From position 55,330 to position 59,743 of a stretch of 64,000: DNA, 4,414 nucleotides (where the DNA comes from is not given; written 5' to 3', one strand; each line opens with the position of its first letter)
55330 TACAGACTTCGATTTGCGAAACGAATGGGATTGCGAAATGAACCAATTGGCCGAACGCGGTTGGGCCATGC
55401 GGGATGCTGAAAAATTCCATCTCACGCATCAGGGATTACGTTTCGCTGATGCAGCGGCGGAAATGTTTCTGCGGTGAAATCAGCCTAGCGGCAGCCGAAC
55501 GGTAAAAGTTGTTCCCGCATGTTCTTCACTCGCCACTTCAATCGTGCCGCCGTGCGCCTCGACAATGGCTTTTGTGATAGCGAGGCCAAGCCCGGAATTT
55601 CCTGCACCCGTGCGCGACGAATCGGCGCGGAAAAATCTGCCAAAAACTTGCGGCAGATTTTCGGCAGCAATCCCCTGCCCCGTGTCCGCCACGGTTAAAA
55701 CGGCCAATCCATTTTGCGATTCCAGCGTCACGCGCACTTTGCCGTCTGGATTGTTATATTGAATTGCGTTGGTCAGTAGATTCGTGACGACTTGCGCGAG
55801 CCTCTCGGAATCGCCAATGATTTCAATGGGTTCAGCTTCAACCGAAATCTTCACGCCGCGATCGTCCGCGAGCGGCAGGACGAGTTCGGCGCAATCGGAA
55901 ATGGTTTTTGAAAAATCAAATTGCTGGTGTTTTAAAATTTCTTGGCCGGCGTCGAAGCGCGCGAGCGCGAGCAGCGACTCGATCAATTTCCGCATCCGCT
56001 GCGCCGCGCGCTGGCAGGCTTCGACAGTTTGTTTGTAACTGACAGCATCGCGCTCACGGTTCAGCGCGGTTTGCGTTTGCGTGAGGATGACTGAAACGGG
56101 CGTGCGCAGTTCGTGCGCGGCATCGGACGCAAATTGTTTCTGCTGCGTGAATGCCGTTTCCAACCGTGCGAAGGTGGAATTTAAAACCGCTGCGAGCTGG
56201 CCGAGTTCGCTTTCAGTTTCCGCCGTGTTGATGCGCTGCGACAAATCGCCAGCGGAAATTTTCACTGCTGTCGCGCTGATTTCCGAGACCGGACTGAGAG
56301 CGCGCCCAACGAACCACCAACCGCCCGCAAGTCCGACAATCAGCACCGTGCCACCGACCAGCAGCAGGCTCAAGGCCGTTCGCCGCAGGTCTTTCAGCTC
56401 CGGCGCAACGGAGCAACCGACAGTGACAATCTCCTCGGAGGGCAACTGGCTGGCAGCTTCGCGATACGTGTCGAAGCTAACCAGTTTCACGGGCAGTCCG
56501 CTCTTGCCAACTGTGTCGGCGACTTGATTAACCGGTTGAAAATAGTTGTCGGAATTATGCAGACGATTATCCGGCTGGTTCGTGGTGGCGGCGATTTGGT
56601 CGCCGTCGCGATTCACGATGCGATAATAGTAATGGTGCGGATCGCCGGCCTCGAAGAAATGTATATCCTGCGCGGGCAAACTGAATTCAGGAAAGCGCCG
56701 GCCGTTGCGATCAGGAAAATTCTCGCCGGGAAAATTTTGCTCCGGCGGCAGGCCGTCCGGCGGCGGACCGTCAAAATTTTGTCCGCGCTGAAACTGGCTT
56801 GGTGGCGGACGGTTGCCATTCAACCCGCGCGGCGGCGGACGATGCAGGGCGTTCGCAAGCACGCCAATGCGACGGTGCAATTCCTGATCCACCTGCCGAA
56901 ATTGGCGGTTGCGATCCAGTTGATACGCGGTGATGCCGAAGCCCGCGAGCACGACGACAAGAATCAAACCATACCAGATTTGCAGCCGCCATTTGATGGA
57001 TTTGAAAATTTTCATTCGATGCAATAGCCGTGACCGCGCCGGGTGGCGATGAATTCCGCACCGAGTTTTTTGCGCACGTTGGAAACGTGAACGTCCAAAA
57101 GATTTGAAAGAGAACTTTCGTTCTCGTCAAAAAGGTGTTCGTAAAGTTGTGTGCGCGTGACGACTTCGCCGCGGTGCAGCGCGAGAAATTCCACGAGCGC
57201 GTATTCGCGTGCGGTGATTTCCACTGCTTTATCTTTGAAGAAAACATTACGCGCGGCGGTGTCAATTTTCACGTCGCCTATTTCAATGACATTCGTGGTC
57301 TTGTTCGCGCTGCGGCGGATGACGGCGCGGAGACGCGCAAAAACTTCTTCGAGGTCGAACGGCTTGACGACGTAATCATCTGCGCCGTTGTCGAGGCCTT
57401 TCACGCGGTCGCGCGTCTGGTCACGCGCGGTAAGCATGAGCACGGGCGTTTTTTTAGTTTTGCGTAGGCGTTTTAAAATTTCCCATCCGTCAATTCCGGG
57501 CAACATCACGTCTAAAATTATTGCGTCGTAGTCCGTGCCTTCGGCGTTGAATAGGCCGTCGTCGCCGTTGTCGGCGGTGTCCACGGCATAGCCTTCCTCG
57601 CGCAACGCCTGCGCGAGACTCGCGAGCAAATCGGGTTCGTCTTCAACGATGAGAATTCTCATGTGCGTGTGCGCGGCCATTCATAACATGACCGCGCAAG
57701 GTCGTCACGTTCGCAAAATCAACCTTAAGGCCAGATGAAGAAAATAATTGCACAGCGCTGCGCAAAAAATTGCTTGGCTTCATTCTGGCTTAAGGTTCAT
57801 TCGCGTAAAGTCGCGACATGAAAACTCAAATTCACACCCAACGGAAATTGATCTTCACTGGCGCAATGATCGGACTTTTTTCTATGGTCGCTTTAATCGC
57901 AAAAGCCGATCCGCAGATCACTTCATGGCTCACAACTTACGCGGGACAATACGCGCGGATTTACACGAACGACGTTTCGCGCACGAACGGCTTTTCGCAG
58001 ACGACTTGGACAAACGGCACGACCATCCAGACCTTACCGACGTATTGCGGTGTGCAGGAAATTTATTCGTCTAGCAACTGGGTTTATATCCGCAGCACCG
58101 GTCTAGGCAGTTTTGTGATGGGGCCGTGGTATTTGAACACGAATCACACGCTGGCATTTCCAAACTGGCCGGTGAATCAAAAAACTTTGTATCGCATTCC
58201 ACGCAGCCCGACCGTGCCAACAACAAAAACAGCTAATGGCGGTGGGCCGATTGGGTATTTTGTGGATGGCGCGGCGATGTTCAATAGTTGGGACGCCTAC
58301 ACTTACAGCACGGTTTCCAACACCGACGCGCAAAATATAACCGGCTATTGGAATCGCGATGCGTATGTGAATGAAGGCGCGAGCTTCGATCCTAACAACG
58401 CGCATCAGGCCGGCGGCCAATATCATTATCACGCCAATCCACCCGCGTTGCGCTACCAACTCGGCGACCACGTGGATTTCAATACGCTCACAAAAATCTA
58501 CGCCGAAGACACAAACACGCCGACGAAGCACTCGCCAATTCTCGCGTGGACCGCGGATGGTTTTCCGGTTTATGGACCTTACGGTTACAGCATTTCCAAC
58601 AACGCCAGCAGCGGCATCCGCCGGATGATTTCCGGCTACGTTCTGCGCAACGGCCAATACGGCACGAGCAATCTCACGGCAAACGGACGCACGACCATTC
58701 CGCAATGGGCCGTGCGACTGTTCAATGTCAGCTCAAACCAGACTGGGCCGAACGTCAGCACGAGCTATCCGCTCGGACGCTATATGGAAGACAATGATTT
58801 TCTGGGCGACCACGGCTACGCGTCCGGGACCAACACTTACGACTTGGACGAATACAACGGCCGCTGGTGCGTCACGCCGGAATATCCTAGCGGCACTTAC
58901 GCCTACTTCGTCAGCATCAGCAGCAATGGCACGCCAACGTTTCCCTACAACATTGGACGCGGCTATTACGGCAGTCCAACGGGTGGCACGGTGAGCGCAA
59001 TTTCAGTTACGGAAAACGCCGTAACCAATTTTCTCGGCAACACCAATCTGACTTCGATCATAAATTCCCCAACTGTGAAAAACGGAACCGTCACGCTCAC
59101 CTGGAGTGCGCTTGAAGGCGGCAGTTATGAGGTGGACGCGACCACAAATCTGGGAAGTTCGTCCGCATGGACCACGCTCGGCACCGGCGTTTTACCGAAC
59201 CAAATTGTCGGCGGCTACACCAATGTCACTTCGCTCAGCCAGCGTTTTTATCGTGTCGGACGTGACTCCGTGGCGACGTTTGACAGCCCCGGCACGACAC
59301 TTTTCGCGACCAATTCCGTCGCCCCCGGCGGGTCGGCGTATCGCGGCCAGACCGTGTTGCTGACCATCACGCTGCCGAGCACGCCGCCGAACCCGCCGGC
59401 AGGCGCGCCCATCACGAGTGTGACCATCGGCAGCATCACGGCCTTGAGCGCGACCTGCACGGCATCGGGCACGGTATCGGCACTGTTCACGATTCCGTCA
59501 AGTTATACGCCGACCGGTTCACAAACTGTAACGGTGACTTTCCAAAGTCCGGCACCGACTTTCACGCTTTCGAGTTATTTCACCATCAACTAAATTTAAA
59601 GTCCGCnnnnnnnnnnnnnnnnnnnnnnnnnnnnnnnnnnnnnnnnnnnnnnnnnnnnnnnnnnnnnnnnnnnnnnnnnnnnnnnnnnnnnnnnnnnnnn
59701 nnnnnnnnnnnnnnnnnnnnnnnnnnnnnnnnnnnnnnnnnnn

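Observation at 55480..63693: Two-component-controlled periplasmic YHYH / MbnP-MbnH cluster: candidate uncharacterised metal (copper?) handling system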

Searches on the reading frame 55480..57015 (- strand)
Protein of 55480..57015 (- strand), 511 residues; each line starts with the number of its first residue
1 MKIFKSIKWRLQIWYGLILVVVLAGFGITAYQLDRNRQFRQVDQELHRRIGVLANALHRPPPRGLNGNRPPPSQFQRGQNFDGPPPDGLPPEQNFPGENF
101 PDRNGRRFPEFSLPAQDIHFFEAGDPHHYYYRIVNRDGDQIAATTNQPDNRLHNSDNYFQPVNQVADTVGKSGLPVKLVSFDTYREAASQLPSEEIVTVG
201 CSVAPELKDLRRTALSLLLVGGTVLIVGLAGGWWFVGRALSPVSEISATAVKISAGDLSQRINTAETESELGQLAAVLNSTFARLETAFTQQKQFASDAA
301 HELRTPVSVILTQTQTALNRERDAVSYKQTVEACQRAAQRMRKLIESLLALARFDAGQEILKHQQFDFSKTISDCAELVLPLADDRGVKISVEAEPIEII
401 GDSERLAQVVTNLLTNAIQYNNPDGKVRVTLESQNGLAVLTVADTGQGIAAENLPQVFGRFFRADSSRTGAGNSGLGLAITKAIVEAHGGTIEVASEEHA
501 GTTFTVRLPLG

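Call 3: search_protein_families(library=pfam, proteins=[window:55480-57015:-], max_evalue=0.01)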
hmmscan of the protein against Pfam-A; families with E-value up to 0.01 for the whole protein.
window:55480-57015:- (511 aa): 7 families
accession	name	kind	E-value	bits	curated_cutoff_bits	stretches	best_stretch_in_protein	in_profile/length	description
PF02518.31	HATPase_c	-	8.5e-33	113.6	26.4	1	401-510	1-109/111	Histidine kinase-, DNA gyrase B-, and HSP90-like ATPase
PF00512.31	HisKA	-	6.7e-16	58.5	26.9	1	292-357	2-66/66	His Kinase A (phospho-acceptor) domain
PF00672.30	HAMP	-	4e-10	40.3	25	1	234-286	1-52/53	HAMP domain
PF13581.12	HATPase_c_2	-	1.5e-07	31.9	27.4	1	405-506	31-125/127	Histidine kinase-like ATPase domain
PF14501.12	HATPase_c_5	-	0.0022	18.3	22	1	406-499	6-93/102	GHKL domain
PF13589.12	HATPase_c_3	-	0.0037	17.7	25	1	407-479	4-78/137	Histidine kinase-, DNA gyrase B-, and HSP90-like ATPase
PF11568.13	Med29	-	0.0087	16.7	25.2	0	283-353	67-135/139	Mediator complex subunit 29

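Call 4: search_protein_families(library=ncbifam, proteins=[window:55480-57015:-], max_evalue=0.01)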
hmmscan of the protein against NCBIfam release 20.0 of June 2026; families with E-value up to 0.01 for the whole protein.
window:55480-57015:- (511 aa): 96 families (the best 25 are shown)
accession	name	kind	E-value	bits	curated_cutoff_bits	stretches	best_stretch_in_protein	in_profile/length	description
TIGR01386.1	cztS_silS_copS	subfamily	7.5e-85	285.6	292.55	1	194-509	143-457/457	heavy metal sensor histidine kinase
NF041735.1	hist_kin_RppB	equivalog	1.1e-67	228.8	400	3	287-509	211-438/438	two-component system sensor histidine kinase RppB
NF007345.0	PRK09835.1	subfamily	1.3e-55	188.9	423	1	236-509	206-479/482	Cu(+)/Ag(+) sensor histidine kinase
NF040691.1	MtrAB_MtrB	equivalog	3.4e-55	188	450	1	216-509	188-491/507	MtrAB system histidine kinase MtrB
NF046044.1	PnpS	equivalog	7.5e-55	186.5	400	1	285-509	163-390/390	two-component system histidine kinase PnpS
NF033092.0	HK_WalK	equivalog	2.1e-53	181.8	725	2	291-510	371-594/594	cell wall metabolism sensor histidine kinase WalK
TIGR02966.1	phoR_proteo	equivalog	9.6e-53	179.3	334.2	1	290-508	112-333/333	phosphate regulon sensor histidine kinase PhoR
NF045903.1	CuHisKinLciSLeg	equivalog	1.7e-47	162.6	700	1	225-508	73-356/357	copper-responsive two-component system sensor histidine kinase LciS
NF012163.2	BaeS_SmeS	equivalog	3.8e-47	161.3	500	1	217-509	167-457/457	sensor histidine kinase efflux regulator BaeS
NF007837.0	PRK10549.1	equivalog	4.2e-46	157.6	603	1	215-510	165-458/466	envelope stress sensor histidine kinase BaeS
NF008312.0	PRK11100.1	equivalog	7.2e-42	143.8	356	1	211-509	181-473/477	two-component system sensor histidine kinase CreC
NF033094.0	HK_VanS_O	exception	2.3e-41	142.2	720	1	218-509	50-339/345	vancomycin resistance histidine kinase VanS-O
NF047874.1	MASE3_PAS_HK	subfamily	2.4e-41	142.3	560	1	291-510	397-625/655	MASE3 domain-containing sensor histidine kinase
NF041210.1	his_kin_PieS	equivalog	5.6e-41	141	850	1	251-510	203-470/474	two component system sensor histidine kinase PieS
NF052314.1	T9SS_HK_PorY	subfamily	1.1e-40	140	350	1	212-499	131-410/418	PorY family sensor histidine kinase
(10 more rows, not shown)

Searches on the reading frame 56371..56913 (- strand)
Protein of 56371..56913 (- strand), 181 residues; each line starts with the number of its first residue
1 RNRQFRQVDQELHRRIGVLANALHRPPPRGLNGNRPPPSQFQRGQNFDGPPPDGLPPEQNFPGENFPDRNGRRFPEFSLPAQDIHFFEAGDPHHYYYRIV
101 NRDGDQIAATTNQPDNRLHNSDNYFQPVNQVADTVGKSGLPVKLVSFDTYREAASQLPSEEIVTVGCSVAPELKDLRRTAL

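Call 77: search_protein_families(library=pfam, proteins=[window:56371-56913:-], max_evalue=10)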
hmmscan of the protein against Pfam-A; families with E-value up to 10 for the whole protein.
window:56371-56913:- (181 aa): 2 families
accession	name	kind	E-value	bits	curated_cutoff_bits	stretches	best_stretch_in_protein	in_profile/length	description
PF08521.16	2CSK_N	-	0.012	16.1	23.2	1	75-147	46-110/140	Two-component sensor kinase N-terminal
PF00258.30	Flavodoxin_1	-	0.19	12.3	25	1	130-168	16-54/143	Flavodoxin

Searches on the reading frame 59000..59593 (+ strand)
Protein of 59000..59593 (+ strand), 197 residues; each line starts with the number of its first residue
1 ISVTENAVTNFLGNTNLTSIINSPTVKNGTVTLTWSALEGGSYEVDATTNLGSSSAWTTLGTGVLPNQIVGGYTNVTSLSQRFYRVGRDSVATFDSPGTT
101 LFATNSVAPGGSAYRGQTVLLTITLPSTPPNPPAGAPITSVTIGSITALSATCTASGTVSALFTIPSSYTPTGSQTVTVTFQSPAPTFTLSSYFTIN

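Call 77: search_protein_families(library=pfam, proteins=[window:59000-59593:+], max_evalue=10)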
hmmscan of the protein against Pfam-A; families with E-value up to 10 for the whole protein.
window:59000-59593:+ (197 aa): 3 families
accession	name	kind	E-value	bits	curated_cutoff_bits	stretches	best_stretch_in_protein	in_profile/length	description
PF16640.11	Big_3_5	-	0.00028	21.8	35.5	2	18-48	37-68/88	Bacterial Ig-like domain (group 3)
PF09574.15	DUF2374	-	0.19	12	27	1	57-77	9-29/42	Protein of unknown function (Duf2374)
PF02369.22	Big_1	-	6.5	7.4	34.9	1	15-56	47-87/93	Bacterial Ig-like domain (group 1)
